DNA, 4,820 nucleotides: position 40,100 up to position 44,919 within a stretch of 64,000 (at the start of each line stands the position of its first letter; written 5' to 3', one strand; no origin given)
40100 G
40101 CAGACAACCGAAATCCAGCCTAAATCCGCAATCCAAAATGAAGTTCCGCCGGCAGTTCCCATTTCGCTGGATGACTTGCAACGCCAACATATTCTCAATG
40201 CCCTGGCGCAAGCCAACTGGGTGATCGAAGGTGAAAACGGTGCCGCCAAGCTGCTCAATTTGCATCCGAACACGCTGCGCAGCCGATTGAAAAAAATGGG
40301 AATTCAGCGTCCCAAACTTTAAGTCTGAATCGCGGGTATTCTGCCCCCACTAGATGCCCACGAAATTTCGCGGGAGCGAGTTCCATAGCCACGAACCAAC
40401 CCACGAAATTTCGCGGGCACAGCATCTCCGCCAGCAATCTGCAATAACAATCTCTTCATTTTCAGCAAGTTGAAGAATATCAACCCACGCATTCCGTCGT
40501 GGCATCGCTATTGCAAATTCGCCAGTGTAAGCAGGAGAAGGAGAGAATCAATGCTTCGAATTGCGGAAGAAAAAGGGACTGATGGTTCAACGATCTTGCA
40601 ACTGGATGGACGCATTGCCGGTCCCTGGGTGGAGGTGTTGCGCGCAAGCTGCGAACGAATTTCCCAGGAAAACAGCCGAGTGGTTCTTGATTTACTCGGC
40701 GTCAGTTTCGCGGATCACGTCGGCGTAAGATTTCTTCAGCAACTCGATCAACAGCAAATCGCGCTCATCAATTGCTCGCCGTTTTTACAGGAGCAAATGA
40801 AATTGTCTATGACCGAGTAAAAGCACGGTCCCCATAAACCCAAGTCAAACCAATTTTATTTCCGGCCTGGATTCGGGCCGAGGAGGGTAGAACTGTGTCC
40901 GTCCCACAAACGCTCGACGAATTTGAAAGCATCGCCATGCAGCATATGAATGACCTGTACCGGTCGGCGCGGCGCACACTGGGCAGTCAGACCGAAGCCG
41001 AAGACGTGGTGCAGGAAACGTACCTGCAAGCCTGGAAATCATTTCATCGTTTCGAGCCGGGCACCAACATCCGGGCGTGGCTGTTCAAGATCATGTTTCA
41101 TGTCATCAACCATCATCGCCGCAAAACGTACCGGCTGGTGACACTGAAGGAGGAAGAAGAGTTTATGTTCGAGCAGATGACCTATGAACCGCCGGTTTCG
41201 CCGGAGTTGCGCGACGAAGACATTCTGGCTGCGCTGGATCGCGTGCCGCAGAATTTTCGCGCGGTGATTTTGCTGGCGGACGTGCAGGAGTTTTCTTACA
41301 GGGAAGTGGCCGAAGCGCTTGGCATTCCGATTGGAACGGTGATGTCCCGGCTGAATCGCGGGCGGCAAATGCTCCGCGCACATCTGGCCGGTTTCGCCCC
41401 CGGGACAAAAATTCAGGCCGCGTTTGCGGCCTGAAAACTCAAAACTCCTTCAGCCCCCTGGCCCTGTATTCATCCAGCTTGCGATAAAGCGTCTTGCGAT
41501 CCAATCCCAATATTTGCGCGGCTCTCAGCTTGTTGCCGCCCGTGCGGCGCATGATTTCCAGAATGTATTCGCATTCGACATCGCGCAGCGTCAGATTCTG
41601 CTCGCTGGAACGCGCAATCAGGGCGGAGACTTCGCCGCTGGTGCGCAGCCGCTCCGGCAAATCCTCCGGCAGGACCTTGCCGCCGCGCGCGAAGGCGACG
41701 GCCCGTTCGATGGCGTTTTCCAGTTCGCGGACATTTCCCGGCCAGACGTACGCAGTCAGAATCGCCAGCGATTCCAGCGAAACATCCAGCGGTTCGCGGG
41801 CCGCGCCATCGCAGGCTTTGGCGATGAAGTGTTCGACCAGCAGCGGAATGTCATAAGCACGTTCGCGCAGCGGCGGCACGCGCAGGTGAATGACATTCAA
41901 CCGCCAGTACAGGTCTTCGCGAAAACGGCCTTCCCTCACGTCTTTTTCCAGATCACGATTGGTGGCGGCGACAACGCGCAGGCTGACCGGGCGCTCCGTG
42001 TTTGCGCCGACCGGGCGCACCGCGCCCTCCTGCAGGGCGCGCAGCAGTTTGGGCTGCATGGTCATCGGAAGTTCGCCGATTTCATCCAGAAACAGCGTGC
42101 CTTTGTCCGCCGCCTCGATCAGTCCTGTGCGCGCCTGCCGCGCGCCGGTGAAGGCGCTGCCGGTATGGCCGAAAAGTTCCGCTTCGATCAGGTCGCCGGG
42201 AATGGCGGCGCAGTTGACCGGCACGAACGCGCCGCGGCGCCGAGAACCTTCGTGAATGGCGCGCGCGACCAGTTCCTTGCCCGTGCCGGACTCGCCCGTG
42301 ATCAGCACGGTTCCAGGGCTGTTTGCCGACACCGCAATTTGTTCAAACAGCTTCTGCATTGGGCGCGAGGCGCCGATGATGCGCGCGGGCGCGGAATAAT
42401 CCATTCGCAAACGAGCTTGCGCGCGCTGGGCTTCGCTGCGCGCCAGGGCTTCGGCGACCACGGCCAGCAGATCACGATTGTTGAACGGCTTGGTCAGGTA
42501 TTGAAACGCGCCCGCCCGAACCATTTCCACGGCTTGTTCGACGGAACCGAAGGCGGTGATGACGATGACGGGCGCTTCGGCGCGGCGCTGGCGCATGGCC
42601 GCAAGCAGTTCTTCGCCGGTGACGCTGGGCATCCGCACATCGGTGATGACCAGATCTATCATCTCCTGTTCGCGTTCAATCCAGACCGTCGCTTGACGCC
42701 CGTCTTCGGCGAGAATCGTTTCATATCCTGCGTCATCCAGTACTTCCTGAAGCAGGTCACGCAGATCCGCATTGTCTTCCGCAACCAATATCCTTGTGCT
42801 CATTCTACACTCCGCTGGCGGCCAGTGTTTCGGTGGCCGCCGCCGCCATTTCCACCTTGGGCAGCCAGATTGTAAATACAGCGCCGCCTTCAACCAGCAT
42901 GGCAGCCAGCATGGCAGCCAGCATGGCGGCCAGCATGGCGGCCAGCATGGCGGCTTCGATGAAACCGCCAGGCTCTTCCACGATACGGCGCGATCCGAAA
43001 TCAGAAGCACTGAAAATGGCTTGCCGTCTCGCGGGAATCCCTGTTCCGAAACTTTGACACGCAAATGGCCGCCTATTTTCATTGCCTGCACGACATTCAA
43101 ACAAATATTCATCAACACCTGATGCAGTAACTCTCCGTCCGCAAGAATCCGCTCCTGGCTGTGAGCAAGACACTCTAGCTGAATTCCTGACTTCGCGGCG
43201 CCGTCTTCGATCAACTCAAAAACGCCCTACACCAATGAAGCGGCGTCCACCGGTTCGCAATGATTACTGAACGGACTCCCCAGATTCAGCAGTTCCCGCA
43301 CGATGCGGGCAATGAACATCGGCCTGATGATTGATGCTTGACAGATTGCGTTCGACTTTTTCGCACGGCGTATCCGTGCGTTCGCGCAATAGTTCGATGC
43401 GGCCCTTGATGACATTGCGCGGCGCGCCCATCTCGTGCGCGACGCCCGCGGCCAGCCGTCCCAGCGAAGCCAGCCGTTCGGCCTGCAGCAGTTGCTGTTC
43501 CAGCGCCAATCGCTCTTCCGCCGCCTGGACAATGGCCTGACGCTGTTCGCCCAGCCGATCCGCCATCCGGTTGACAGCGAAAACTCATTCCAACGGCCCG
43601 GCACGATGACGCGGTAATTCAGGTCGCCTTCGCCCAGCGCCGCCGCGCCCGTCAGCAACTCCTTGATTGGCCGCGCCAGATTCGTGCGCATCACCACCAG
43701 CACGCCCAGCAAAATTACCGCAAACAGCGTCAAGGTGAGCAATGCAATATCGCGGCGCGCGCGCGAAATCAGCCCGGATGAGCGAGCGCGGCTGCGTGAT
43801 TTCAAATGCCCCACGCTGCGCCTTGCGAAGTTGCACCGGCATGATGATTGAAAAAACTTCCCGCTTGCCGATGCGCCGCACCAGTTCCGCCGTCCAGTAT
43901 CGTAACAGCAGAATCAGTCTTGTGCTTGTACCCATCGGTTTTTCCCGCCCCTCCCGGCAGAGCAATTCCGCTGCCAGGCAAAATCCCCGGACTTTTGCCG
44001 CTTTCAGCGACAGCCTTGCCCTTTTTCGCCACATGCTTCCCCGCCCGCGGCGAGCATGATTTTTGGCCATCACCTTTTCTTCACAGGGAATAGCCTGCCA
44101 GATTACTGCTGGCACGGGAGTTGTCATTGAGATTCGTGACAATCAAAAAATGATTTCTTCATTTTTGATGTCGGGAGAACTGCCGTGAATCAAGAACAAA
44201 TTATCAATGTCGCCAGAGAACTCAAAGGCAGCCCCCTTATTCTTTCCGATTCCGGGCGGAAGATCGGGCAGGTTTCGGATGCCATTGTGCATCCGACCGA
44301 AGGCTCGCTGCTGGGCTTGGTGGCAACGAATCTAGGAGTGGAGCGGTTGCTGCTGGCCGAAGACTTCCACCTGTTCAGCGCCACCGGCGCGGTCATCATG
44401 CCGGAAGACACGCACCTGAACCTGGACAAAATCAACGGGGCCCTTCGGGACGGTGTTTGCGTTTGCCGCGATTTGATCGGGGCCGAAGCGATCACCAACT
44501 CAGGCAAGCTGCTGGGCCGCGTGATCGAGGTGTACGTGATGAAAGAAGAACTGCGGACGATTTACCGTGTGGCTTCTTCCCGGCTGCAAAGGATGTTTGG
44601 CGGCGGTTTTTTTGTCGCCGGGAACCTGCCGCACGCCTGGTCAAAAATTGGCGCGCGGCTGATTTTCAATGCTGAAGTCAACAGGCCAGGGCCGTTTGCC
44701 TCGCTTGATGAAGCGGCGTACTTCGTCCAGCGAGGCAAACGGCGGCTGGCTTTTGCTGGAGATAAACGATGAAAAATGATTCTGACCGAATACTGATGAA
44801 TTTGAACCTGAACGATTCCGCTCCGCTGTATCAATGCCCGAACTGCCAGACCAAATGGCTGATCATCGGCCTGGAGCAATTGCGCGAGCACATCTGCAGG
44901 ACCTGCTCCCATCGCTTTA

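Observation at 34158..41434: Candidate three-tier regulatory cascade: a kinase-bEBP giant, then a sigma-54 promoter, then a STAS antagonist plus ECF sigma factor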

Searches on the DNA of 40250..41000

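Call 79: search_rna_families(source=window, start=40250, end=41000, threshold=evalue, max_evalue=1)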
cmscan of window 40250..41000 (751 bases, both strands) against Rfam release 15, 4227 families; matches with E-value up to 1: 0.
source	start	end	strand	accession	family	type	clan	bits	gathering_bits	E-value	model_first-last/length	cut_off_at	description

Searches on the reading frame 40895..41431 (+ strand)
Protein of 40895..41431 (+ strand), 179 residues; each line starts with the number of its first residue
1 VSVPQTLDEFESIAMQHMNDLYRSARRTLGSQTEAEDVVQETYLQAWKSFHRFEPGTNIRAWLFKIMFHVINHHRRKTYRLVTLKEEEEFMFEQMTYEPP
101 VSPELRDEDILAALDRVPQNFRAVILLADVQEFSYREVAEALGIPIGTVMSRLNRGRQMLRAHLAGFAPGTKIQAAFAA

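Call 6: search_protein_families(library=pfam, proteins=[window:40895-41431:+])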
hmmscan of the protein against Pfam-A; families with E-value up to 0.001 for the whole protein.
window:40895-41431:+ (179 aa): 4 families
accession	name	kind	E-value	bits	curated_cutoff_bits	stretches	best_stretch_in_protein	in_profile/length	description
PF04542.20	Sigma70_r2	-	4.8e-16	58.8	24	1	15-78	3-68/71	Sigma-70 region 2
PF08281.18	Sigma70_r4_2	-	3.6e-14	52.6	25.7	1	108-160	2-54/54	Sigma-70, region 4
PF04545.22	Sigma70_r4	-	8.8e-10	38.4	24.1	1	113-161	1-49/50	Sigma-70, region 4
PF22029.2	PhyR_sigma2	-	2.9e-08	34.1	27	1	16-67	3-54/55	Sigma2 domain of PhyR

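Call 32: search_protein_families(library=ncbifam, proteins=[window:40895-41431:+], max_evalue=0.001)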
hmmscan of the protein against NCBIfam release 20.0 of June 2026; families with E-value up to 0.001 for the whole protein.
window:40895-41431:+ (179 aa): 88 families (the best 25 are shown)
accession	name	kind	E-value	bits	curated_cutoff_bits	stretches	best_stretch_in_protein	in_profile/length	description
TIGR02947.1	SigH_actino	hypoth_equivalog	1.1e-41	142.6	251.55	1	8-171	11-186/193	RNA polymerase sigma-70 factor, TIGR02947 family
NF007229.0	PRK09647.1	equivalog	4.5e-33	114.4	265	1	9-173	45-211/220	RNA polymerase sigma factor SigE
NF009198.0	PRK12546.1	equivalog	6.8e-31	107.4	270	1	15-164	14-161/188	RNA polymerase sigma factor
NF009185.0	PRK12533.1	equivalog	2.1e-30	106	248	1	8-167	29-196/231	RNA polymerase sigma factor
NF008888.0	PRK11922.1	equivalog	7.3e-30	104.3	204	1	8-165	30-197/231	RNA polymerase sigma factor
NF009164.0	PRK12511.1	equivalog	1.9e-27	95.9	185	1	16-167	12-162/182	RNA polymerase sigma factor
TIGR02937.1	sigma70-ECF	superfamily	1.5e-26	93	42.9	1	9-163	2-164/165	sigma-70 family RNA polymerase sigma factor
NF007225.0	PRK09643.1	equivalog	3.4e-26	92.2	190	1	9-174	28-192/204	RNA polymerase sigma factor SigM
TIGR02950.1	SigM_subfam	subfamily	4.7e-26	91.5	147.95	1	11-163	3-157/159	RNA polymerase sigma factor, SigM family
TIGR02983.1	SigE-fam_strep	subfamily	1.3e-25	90.2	141.55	1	6-165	4-159/162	SigE family RNA polymerase sigma factor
NF009169.0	PRK12516.1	equivalog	6.1e-25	87.8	321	1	23-162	25-162/188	RNA polymerase sigma factor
NF007223.0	PRK09641.1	equivalog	7.6e-25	87.8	209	1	10-164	20-184/187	RNA polymerase sigma factor SigW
NF006089.0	PRK08241.1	subfamily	9.4e-25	87.4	240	2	8-71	22-85/343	RNA polymerase subunit sigma-70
NF004113.0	PRK05602.1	equivalog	1.6e-24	86.7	208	1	11-167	48-204/211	RNA polymerase sigma factor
NF058625.1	sigma_PG0214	equivalog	3.9e-24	85.3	130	1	8-164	4-161/170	GFO_1088 family ECF-type sigma factor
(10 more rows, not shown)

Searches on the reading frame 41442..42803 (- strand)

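Call 6: search_protein_families(library=pfam, proteins=[window:41442-42803:-])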
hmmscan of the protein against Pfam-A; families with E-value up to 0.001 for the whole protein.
window:41442-42803:- (454 aa): 9 families
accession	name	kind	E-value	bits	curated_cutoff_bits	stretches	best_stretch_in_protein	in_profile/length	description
PF00158.32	Sigma54_activat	-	5.4e-67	225.1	20.2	1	142-307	1-167/168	Sigma-54 interaction domain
PF00072.30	Response_reg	-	1.3e-27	96.6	30.2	1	5-116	1-110/111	Response regulator receiver domain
PF25601.1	AAA_lid_14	-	2.9e-23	81.9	27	1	313-391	1-79/87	AAA+ ATPase lid domain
PF14532.12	Sigma54_activ_2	-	5.7e-22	78.9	25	1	143-312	1-138/138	Sigma-54 interaction domain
PF02954.25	HTH_8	-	9.1e-16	57.8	22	1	405-446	1-42/42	Bacterial regulatory protein, Fis family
PF07728.20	AAA_5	-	4.2e-06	27.3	22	1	166-283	2-123/139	AAA domain (dynein-related subfamily)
PF01078.27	Mg_chelatase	-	4.4e-06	26.7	20.3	0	220-282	93-157/207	Magnesium chelatase, subunit ChlI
PF13191.12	AAA_16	-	7.7e-06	26.9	32.6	1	152-233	12-103/167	AAA ATPase domain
PF00004.35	AAA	-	0.00017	22.5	21.2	0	166-299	1-128/131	ATPase family associated with various cellular activities (AAA)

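Call 32: search_protein_families(library=ncbifam, proteins=[window:41442-42803:-], max_evalue=0.001)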
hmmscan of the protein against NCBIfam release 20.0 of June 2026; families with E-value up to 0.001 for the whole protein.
window:41442-42803:- (454 aa): 119 families (the best 25 are shown)
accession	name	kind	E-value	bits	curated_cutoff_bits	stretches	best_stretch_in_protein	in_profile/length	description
NF008469.0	PRK11361.1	equivalog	4.2e-129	431.2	714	1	3-447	5-455/461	acetoacetate metabolism transcriptional regulator AtoC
TIGR01818.1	ntrC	equivalog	7e-125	417.4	558.6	1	5-445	1-462/463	nitrogen regulation protein NR(I)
NF007689.0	PRK10365.1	equivalog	3.9e-110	368.6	760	1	4-443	7-439/441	sigma-54-dependent response regulator transcription factor ZraR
NF051870.1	NAssimRespRegNtrX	equivalog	2e-108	363.2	600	1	4-444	3-448/452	nitrogen assimilation response regulator NtrX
NF041552.1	TF_PrdR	equivalog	1.1e-106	357.4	795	1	139-446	266-576/577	sigma-54 dependent transcriptional regulator PrdR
TIGR02915.1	PEP_resp_reg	equivalog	6.4e-106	354.8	502.6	1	5-446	1-442/445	PEP-CTERM-box response regulator transcription factor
NF011695.0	PRK15115.1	equivalog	1e-105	354.1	763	1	3-444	7-434/445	two-component system response regulator GlrR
NF041946.1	LuxO_transreg_Vib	equivalog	2e-102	343.4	800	1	9-446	3-460/463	quorum-sensing sigma-54 dependent transcriptional regulator LuxO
NF008176.1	PRK10923.1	equivalog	1.1e-101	340.8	620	1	4-445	5-465/469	nitrogen regulation protein NR(I)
NF038308.1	RNA_repair_RtcR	equivalog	3e-99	333.3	650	1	12-449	37-519/530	RNA repair transcriptional activator RtcR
NF003451.0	PRK05022.1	equivalog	8.5e-96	321.7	476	1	121-441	169-503/512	nitric oxide reductase transcriptional regulator NorR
NF050807.1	TransRegFlbDCaul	equivalog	1.8e-95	320.5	750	1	35-452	33-444/454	sigma-54-dependent transcriptional regulator FlbD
TIGR01817.1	nifA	equivalog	1.7e-94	317.5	528.85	1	122-382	178-438/534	nif-specific transcriptional activator NifA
TIGR02329.1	propionate_PrpR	equivalog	2.7e-86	290.3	499.2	1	88-444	179-525/526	propionate catabolism operon regulatory protein PrpR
NF011953.0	PRK15424.1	equivalog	1.8e-85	287.6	703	1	113-445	193-533/538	propionate catabolism operon regulatory protein PrpR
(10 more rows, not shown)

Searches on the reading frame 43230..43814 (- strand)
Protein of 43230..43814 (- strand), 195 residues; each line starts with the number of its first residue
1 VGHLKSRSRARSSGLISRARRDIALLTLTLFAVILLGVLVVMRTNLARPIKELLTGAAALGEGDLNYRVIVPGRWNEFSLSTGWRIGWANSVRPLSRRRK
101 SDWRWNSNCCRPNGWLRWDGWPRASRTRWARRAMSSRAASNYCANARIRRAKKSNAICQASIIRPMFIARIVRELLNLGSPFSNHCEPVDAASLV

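Call 8: search_protein_families(library=pfam, proteins=[window:43230-43814:-], max_evalue=0.001)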
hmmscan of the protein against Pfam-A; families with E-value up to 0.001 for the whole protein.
window:43230-43814:- (195 aa): 1 family
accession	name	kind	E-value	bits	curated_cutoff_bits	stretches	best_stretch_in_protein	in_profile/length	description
PF00672.30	HAMP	-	0.00026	21.7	25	1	43-73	3-33/53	HAMP domain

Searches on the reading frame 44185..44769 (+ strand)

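Call 8: search_protein_families(library=pfam, proteins=[window:44185-44769:+], max_evalue=0.001)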
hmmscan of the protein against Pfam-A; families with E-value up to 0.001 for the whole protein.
window:44185-44769:+ (195 aa): 1 family
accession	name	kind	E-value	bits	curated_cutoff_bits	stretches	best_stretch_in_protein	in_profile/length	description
PF05239.21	PRC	-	2.4e-10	40.7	21.2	1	10-52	6-47/78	PRC-barrel domain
